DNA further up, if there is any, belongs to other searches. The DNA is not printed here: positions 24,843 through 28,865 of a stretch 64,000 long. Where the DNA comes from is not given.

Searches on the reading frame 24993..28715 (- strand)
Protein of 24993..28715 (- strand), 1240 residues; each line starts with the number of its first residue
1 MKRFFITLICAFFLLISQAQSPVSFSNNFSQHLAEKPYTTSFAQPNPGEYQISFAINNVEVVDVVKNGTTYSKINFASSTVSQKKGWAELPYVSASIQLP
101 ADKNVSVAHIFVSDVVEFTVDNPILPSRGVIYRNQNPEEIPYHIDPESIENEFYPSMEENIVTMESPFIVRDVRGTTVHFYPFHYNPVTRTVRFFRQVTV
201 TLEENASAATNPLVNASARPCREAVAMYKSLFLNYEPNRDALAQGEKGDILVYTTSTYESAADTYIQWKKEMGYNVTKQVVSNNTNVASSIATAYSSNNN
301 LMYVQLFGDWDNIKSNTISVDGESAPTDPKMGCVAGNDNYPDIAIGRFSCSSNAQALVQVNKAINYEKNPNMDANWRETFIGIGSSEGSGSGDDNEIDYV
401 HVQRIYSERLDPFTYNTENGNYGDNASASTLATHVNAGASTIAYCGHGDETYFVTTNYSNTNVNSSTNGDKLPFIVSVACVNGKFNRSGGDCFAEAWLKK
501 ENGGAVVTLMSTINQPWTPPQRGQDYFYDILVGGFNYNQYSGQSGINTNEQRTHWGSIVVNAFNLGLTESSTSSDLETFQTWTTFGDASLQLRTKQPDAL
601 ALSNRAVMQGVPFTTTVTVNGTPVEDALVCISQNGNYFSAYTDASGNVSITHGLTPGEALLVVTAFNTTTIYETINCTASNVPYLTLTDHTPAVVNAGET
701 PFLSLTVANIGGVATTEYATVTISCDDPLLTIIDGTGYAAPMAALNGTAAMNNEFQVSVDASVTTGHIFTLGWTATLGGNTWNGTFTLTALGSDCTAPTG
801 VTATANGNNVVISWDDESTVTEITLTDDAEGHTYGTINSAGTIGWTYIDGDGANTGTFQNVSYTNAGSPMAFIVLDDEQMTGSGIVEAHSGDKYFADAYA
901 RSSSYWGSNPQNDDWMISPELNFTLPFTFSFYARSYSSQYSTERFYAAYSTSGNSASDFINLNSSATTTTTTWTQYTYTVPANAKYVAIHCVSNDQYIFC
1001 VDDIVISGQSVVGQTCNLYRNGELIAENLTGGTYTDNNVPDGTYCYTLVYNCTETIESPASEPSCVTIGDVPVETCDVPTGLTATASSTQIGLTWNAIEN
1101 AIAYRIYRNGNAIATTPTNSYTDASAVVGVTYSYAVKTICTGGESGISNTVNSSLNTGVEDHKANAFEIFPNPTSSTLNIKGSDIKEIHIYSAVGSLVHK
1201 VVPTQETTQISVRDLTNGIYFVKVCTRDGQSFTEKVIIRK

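Call 25: search_protein_families(library=pfam, proteins=[window:24993-28715:-], max_evalue=0.0001)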
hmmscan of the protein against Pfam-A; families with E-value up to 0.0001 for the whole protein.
window:24993-28715:- (1240 aa): 3 families
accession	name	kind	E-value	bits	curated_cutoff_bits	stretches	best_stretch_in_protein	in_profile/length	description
PF01364.23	Peptidase_C25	-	1e-45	157.1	23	1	254-592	5-374/374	Peptidase family C25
PF08126.16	Propeptide_C25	-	5.2e-24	84.9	22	1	50-207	22-175/205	Propeptide_C25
PF18962.6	Por_Secre_tail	-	1.6e-13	51.2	27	1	1169-1238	1-75/75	Secretion system C-terminal sorting domain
